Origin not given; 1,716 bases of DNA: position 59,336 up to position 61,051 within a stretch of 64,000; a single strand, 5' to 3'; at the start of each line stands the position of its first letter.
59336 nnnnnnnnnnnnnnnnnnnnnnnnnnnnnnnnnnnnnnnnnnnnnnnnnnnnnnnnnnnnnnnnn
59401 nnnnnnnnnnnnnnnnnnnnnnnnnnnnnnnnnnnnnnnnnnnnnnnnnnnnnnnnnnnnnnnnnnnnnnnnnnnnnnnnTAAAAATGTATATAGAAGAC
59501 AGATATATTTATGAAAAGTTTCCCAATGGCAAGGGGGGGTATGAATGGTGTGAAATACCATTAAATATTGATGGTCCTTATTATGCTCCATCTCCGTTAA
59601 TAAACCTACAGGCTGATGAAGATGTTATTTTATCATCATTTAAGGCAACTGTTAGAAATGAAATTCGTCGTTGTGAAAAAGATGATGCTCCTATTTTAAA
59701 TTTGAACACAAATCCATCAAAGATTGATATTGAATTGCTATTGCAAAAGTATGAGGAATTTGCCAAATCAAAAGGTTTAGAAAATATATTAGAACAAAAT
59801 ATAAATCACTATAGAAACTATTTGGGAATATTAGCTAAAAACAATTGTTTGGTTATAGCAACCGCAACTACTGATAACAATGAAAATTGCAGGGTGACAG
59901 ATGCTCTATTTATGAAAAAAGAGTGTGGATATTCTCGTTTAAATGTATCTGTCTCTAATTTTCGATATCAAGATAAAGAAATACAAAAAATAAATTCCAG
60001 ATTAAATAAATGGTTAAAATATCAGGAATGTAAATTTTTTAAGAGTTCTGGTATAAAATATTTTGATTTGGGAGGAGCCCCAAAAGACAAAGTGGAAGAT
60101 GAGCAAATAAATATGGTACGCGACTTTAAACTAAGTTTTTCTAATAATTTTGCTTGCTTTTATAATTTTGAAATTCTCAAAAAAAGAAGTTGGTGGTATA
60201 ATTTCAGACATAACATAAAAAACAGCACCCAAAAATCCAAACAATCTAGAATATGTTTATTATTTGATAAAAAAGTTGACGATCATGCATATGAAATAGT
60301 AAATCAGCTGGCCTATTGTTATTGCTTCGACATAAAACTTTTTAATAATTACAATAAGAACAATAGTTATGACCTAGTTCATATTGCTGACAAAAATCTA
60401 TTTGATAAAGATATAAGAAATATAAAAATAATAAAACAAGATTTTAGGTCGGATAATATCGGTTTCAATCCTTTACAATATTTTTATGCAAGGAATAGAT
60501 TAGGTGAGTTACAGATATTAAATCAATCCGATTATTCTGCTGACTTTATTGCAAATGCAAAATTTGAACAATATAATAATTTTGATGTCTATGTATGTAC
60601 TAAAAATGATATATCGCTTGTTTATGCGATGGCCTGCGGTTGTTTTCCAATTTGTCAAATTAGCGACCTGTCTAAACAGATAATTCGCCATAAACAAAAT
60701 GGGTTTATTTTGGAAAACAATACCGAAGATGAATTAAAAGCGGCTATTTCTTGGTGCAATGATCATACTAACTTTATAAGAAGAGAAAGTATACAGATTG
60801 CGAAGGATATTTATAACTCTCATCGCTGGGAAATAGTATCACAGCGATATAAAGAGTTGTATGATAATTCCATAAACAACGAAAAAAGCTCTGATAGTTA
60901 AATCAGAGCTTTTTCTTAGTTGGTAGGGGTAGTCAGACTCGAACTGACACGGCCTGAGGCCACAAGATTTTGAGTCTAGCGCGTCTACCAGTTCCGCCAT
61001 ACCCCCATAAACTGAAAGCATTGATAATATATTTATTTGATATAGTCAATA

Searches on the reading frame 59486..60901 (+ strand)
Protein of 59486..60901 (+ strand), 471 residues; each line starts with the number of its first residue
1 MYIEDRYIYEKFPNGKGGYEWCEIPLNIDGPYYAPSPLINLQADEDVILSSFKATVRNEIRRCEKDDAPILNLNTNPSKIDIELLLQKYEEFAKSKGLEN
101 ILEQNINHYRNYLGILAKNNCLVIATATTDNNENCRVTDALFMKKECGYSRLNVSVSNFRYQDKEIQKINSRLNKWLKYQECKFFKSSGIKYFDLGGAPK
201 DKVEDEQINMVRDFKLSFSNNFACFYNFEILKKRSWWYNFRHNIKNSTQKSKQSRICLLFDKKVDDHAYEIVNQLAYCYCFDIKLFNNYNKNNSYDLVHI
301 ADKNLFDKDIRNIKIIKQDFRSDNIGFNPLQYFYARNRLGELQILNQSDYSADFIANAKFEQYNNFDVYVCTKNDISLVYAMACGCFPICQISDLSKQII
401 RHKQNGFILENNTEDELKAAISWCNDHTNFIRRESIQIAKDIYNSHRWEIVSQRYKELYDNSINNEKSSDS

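Call 6: search_protein_families(library=pfam, proteins=[window:59486-60901:+], max_evalue=0.01)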
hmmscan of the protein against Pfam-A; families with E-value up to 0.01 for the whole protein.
window:59486-60901:+ (471 aa): 2 families
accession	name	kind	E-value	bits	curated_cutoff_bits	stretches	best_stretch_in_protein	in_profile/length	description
PF00534.26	Glycos_transf_1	-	0.00011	22.2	26.4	1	376-423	107-154/172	Glycosyl transferases group 1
PF13692.12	Glyco_trans_1_4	-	0.0011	19.7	27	1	359-423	70-138/142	Glycosyl transferases group 1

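Call 47: search_protein_families(library=pfam, proteins=[window:59486-60901:+], max_evalue=0.001)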
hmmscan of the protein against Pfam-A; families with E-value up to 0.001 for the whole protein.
window:59486-60901:+ (471 aa): 1 family
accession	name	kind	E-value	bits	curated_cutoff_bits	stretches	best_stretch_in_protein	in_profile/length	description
PF00534.26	Glycos_transf_1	-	0.00011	22.2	26.4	1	376-423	107-154/172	Glycosyl transferases group 1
